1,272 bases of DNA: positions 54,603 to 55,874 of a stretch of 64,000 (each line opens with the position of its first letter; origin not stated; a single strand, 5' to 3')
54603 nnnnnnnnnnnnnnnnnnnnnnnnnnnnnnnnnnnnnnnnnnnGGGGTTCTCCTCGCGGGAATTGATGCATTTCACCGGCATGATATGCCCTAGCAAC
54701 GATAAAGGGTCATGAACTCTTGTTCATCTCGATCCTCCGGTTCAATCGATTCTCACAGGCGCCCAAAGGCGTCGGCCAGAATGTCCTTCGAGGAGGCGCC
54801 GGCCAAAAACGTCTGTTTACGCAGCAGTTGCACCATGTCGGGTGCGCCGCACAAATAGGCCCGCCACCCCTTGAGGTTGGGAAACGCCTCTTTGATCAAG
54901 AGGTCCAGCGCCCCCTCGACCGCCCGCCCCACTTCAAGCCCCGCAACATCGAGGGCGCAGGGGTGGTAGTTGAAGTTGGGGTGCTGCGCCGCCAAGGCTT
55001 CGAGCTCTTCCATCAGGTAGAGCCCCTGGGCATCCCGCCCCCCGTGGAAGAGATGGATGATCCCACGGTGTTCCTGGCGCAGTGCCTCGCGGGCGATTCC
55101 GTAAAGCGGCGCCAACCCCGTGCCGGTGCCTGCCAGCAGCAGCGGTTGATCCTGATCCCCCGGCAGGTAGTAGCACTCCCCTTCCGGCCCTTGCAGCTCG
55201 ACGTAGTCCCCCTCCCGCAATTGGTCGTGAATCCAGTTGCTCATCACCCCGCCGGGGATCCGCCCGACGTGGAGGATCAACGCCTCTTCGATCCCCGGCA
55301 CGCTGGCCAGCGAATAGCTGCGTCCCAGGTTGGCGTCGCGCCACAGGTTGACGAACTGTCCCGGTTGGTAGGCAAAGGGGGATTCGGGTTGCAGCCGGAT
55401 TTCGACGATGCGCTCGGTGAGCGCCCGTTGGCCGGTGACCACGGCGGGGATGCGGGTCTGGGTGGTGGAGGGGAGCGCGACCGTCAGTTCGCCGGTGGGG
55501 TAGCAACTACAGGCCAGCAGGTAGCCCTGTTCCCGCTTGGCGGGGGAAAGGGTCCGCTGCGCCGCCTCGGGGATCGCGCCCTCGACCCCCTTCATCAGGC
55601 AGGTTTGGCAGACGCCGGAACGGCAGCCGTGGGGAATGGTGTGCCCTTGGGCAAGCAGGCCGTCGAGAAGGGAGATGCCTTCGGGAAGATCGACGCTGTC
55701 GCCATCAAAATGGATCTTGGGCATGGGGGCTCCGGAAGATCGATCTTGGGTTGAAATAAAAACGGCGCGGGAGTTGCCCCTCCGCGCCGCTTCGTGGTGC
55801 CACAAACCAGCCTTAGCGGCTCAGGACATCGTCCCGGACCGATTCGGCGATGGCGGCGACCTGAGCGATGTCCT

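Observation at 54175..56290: Split NO-detoxification-like module: truncated hemoglobin, dedicated ferredoxin-FAD-NAD(P)H reductase and NsrR-like Rrf2 regulator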

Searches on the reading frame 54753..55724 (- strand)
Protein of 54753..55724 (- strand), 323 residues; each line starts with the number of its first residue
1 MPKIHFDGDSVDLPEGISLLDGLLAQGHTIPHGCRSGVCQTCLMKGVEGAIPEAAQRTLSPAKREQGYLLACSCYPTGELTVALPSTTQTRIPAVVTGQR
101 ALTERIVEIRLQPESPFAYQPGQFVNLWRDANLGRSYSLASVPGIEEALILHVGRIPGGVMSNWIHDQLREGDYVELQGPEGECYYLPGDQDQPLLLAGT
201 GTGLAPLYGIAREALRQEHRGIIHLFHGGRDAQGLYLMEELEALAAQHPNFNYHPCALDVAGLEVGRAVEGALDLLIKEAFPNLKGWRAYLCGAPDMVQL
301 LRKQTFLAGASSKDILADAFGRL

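Call 5: search_protein_families(library=pfam, proteins=[window:54753-55724:-], max_evalue=0.01)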
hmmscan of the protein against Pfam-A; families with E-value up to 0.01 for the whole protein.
window:54753-55724:- (323 aa): 4 families
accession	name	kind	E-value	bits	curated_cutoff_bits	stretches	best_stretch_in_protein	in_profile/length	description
PF00175.26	NAD_binding_1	-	2.1e-14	54.5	22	1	199-302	3-108/109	Oxidoreductase NAD-binding domain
PF00111.32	Fer2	-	4.2e-14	52.7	21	1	10-77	9-77/77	2Fe-2S iron-sulfur cluster binding domain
PF00970.30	FAD_binding_6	-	1.1e-09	38.9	21.1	1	105-186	15-99/99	Oxidoreductase FAD-binding domain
PF13510.11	Fer2_4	-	0.00031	21.2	22.8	1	4-45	6-57/82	2Fe-2S iron-sulfur cluster binding domain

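Call 6: search_protein_families(library=ncbifam, proteins=[window:54753-55724:-], max_evalue=0.01)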
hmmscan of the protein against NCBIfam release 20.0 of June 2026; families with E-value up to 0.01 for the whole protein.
window:54753-55724:- (323 aa): 30 families (the best 25 are shown)
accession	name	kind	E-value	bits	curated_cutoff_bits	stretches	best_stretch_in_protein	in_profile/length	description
NF004317.0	PRK05713.1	equivalog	1.5e-63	214.9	338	1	1-320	1-308/312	iron-sulfur-binding ferredoxin reductase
NF040810.1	BenC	equivalog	2.2e-39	135.5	430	1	19-305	23-315/333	benzoate 1,2-dioxygenase electron transfer component BenC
NF045803.1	MethMoxFADbindMmoC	equivalog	2e-35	122.2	500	1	21-319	26-339/343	aromatic/alkene monooxygenase hydroxylase FAD-binding subunit MmoC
NF005963.0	PRK08051.1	equivalog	2.8e-34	118.4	230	1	92-320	4-230/233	NAD(P)H-flavin reductase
NF007964.0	PRK10684.1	equivalog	3.4e-34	118.3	383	2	104-320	22-237/333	NADH oxidoreductase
TIGR02160.1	PA_CoA_Oxy5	hypoth_equivalog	8.4e-33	113.6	420.8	2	114-320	28-241/352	1,2-phenylacetyl-CoA epoxidase subunit PaaE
NF008822.0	PRK11872.1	equivalog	2e-29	102.7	402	1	19-303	25-318/341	anthranilate 1,2-dioxygenase electron transfer component AntC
NF058606.1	GlBtMonoRdsGbcB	equivalog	1.1e-28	100.2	500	2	117-257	41-183/362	glycine betaine monooxygenase reductase subunit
NF052252.1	flav_redu_LuxG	exception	1.5e-26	93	340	1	100-321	9-230/232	flavin mononucleotide reductase LuxG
NF009805.0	PRK13289.1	equivalog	4.9e-23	81.7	432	1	108-321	171-393/399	NO-inducible flavohemoprotein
TIGR01941.1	nqrF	equivalog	4.3e-18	65.4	295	1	154-321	235-404/405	NADH:ubiquinone reductase (Na(+)-transporting) subunit F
TIGR02008.1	fdx_plant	subfamily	5.1e-11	42.2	81.15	1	10-83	16-89/97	ferredoxin [2Fe-2S]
NF006220.0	PRK08345.1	subfamily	1.2e-10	41.1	395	1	114-254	38-176/294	cytochrome-c3 hydrogenase subunit gamma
NF040830.1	sulfhyd_ShyC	equivalog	1.3e-09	37.7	600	1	104-246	26-162/288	NAD(P)-dependent hydrogenase/sulfhydrogenase 2 subunit gamma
TIGR03224.1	benzo_boxA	equivalog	1.5e-08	34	459.2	1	154-245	230-323/411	benzoyl-CoA 2,3-epoxidase subunit BoxA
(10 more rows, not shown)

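Call 10: find_encoding_contigs(protein=window:54753-55724:-, flank=6000, max_places=6)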
Protein window:54753-55724:- (323 aa): 21 contigs read that carry it; 6 places shown.
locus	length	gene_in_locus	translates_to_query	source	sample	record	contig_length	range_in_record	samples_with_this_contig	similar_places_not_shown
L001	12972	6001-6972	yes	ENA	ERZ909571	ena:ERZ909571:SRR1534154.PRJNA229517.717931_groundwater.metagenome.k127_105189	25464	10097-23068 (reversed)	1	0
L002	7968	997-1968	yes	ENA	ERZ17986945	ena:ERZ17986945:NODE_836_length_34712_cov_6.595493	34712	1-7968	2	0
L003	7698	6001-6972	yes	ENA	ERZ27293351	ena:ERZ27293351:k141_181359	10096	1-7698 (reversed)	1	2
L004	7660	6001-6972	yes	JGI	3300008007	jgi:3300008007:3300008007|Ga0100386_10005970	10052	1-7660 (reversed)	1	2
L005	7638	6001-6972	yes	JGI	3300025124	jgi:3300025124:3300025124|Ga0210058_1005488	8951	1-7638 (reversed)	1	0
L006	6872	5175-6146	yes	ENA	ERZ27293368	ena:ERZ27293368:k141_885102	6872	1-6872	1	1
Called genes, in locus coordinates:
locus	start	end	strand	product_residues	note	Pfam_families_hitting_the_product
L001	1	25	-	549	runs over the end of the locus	-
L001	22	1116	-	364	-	-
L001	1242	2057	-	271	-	-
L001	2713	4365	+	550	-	PF00682:HMGL-like, PF22615:IPMS_D2, PF08502:LeuA_dimer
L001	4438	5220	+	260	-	PF01135:PCMT, PF01209:Ubie_methyltran (weak), PF13489:Methyltransf_23, PF05175:MTS, PF13847:Methyltransf_31, PF08241:Methyltransf_11, PF08242:Methyltransf_12, PF13649:Methyltransf_25, +1 more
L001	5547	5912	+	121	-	PF01152:Bac_globin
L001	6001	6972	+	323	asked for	PF00111:Fer2, PF00970:FAD_binding_6, PF00175:NAD_binding_1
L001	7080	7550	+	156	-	PF02082:Rrf2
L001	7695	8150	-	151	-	PF01230:HIT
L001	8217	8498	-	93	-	PF06865:Ppnp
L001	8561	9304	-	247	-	PF01292:Ni_hydr_CYTB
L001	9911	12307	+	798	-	PF13510:Fer2_4, PF10588:NADH-G_4Fe-4S_3, PF22117:Fer4_Nqo3 (faint), PF04879:Molybdop_Fe4S4 (weak), PF00384:Molybdopterin, PF01568:Molydop_binding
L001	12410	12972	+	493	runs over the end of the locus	PF02789:Peptidase_M17_N, PF00883:Peptidase_M17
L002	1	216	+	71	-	?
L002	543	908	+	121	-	PF01152:Bac_globin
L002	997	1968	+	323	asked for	PF00111:Fer2, PF00970:FAD_binding_6, PF00175:NAD_binding_1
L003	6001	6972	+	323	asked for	PF00111:Fer2, PF00970:FAD_binding_6, PF00175:NAD_binding_1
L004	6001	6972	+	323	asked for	PF00111:Fer2, PF00970:FAD_binding_6, PF00175:NAD_binding_1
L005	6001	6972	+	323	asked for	PF00111:Fer2, PF00970:FAD_binding_6, PF00175:NAD_binding_1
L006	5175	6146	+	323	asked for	PF00111:Fer2, PF00970:FAD_binding_6, PF00175:NAD_binding_1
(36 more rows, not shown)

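Call 12: find_homologous_proteins(query=window:54753-55724:-, max_evalue=1e-20)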
Query window:54753-55724:- (323 aa): 2870 proteins with E <= 1e-20 among 8000 candidates; the best 120 are listed.
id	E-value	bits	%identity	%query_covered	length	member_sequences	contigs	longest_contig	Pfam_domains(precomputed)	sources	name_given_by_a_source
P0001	1.0e-185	635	100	87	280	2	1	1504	PF00175.27,PF00970.31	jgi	-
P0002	3.4e-107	377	54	99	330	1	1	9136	PF13510.12,PF00111.33,PF00175.27,PF00970.31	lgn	-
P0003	3.6e-107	376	55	99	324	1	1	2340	PF00111.33,PF00175.27,PF00970.31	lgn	-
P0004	1.3e-106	375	54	99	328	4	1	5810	PF00111.33,PF00175.27,PF00970.31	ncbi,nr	ncbi:MAG TPA: hypothetical protein DEP05_04885 [Betaproteobacteria bacterium]|nr:hypothetical protei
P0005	2.8e-105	370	51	98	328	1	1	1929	PF13510.12,PF00111.33,PF00175.27,PF00970.31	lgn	-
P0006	4.6e-105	370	53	99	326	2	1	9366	PF00111.33,PF00175.27,PF00970.31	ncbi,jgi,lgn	ncbi:MAG: 2Fe-2S iron-sulfur cluster-binding protein [Candidatus Hydrogenedentales bacterium]|jgi:NA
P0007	9.5e-104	365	54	99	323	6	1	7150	PF00111.33,PF00175.27,PF00970.31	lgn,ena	-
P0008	3.2e-103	364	51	99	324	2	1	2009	PF00111.33,PF00175.27,PF00970.31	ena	-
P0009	6.9e-103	362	53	99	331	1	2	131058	PF00111.33,PF00175.27,PF00970.31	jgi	jgi:NAD(P)H-flavin reductase/ferredoxin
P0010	2.5e-102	361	53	99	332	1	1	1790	PF13510.12,PF00111.33,PF00175.27,PF00970.31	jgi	jgi:ferredoxin-NADP reductase/ferredoxin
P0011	3.5e-102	360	51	99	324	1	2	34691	PF00111.33,PF00175.27,PF00970.31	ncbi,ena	-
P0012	5.1e-102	360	52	99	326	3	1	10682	PF00111.33,PF00175.27,PF00970.31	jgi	jgi:CDP-4-dehydro-6-deoxyglucose reductase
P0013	1.2e-101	358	52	99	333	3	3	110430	PF00111.33,PF00175.27,PF00970.31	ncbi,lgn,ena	-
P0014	2.2e-101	357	53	99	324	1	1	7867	PF00111.33,PF00175.27,PF00970.31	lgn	-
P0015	3.5e-101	357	53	99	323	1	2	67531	PF13510.12,PF00111.33,PF00175.27,PF00970.31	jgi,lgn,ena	jgi:NAD(P)H-flavin reductase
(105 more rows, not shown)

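Call 19: find_related_loci(query=A1, collection=genome_contigs, flank=5000)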
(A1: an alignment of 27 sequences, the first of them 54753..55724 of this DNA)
Query A1 (323 aa) in genome_contigs; peptide patterns used: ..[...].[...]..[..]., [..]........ (x = any residue, [..] = any of these).
600 stretches matched a pattern (row limit reached: there are more); 536 encode a relative of the query (tblastn E <= 1e-3); the best 80 are kept; 80 distinct loci.
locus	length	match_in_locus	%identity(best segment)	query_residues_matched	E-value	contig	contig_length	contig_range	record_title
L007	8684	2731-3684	53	1-320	8e-109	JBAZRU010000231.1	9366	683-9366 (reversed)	MAG: Candidatus Hydrogenedentales bacterium isolate SO_2017_GW1_155 NODE_27455_length_9366_cov_0.770538_OW334_2017, whol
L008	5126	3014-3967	53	1-320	6e-106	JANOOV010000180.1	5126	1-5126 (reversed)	MAG: Gammaproteobacteria bacterium isolate VAR_43_metabat_102 VAR_43_k141_4715048, whole genome shotgun sequence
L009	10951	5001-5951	52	1-320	3e-104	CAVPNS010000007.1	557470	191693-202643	MAG: uncultured Gammaproteobacteria bacterium isolate MFD00082.bin.2.55 genome assembly, contig: contig_22143, whole gen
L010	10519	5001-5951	52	1-320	2e-102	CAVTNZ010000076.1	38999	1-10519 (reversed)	MAG: uncultured Gammaproteobacteria bacterium isolate MFD04752.bin.3.293 genome assembly, contig: contig_33112, whole ge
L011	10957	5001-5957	48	1-320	1e-102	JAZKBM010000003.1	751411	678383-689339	MAG: Pseudomonadota bacterium isolate ADI_H3L2_1_122_18_3-bin081 ADIH3L21_B081_0_000000000003, whole genome shotgun sequ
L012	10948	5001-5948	52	3-320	4e-102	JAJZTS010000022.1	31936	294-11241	MAG: Proteobacteria bacterium isolate SKS3.bin86 NODE_1989_length_31936_cov_24.393914, whole genome shotgun sequence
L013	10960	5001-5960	48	1-320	7e-102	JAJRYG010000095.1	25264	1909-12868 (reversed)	MAG: Gammaproteobacteria bacterium isolate Dive96_bin3.258 k141_4351126, whole genome shotgun sequence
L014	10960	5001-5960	47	1-320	7e-102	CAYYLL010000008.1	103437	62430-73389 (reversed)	MAG TPA_asm: uncultured Thioalkalispiraceae bacterium isolate SRP128015_co1_207 genome assembly, contig: NODE_69_length_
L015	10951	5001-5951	52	1-320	2e-101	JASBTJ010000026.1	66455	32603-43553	MAG: Gammaproteobacteria bacterium isolate BWSM_30 k141_2050721, whole genome shotgun sequence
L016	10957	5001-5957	52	1-320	2e-101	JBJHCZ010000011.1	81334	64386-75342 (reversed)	MAG: Chromatiales bacterium isolate SF2967_J5348.maxbin.010 NODE_378_length_81334_cov_8.631571, whole genome shotgun seq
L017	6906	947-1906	49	1-323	4e-101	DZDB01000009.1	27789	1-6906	MAG TPA_asm: Sideroxydans lithotrophicus isolate SulCav_PC08_64_58_16 SulCav_PC08-64_919_length_27789_cov_7.694887, whol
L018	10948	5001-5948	53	1-320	7e-101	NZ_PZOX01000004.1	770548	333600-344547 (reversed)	Vitiosangium sp. GDMCC 1.1324 contig4, whole genome shotgun sequence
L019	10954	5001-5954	51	3-320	3e-100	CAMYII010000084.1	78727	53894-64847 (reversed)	MAG: Acidiferrobacterales bacterium isolate ES_Gamma_002 genome assembly, contig: scaffold_554, whole genome shotgun seq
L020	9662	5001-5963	50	1-321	3e-100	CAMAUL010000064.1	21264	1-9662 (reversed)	MAG: Candidatus Methylobacter oryzae isolate LH-02apr19-193 genome assembly, contig: LH-02apr19-C5273, whole genome shot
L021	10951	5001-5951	49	1-320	2e-100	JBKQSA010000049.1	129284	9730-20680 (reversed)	MAG: Steroidobacteraceae bacterium isolate MGr3G3H3I__bin_42 MGr3G3H3I_000000082181, whole genome shotgun sequence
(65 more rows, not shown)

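Call 24: search_solved_structures(query=window:54753-55724:-, max_evalue=1e-10, show_alignments=1)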
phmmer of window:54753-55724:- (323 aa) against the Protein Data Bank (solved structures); distinct sequences matched with E-value up to 1e-10: 26.
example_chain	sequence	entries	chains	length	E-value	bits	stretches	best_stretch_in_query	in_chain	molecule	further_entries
5ogx_A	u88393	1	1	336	1.5e-42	149.2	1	7-300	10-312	Cytochrome P450 reductase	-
1krh_A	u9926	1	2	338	6.6e-24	87.9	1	13-318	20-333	Benzoate 1,2-Dioxygenase Reductase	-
7c3a_A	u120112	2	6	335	5.2e-22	81.7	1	18-237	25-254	Ferredoxin reductase component of carbazole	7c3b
4wqm_A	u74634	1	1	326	1.9e-21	79.8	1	5-305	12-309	Toluene-4-monooxygenase electron transfer component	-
1qfj_A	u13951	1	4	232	2.1e-20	76.4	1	92-307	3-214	PROTEIN (FLAVIN REDUCTASE)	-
1gvh_A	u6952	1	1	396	1.6e-15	60.4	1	116-321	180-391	FLAVOHEMOPROTEIN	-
7qu3_A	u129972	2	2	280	1.2e-13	54.2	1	126-321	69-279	Na(+)-translocating NADH-quinone reductase subunit F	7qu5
7qty_A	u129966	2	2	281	5.3e-13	52.1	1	155-321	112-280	Na(+)-translocating NADH-quinone reductase subunit F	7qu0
1qof_A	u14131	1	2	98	2e-12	50.2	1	10-82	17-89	FERREDOXIN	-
1frr_A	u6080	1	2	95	2.4e-12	50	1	10-83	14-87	FERREDOXIN I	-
1tvc_A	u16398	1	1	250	4.4e-12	49.1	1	118-300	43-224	METHANE MONOOXYGENASE COMPONENT C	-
1qob_A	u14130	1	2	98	5.2e-12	48.8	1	10-82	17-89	FERREDOXIN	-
1j7c_A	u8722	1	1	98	7.1e-12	48.4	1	10-82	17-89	FERREDOXIN I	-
1j7a_A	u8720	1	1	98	7.1e-12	48.4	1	10-82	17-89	FERREDOXIN I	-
1j7b_A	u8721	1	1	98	7.1e-12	48.4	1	10-82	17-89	FERREDOXIN I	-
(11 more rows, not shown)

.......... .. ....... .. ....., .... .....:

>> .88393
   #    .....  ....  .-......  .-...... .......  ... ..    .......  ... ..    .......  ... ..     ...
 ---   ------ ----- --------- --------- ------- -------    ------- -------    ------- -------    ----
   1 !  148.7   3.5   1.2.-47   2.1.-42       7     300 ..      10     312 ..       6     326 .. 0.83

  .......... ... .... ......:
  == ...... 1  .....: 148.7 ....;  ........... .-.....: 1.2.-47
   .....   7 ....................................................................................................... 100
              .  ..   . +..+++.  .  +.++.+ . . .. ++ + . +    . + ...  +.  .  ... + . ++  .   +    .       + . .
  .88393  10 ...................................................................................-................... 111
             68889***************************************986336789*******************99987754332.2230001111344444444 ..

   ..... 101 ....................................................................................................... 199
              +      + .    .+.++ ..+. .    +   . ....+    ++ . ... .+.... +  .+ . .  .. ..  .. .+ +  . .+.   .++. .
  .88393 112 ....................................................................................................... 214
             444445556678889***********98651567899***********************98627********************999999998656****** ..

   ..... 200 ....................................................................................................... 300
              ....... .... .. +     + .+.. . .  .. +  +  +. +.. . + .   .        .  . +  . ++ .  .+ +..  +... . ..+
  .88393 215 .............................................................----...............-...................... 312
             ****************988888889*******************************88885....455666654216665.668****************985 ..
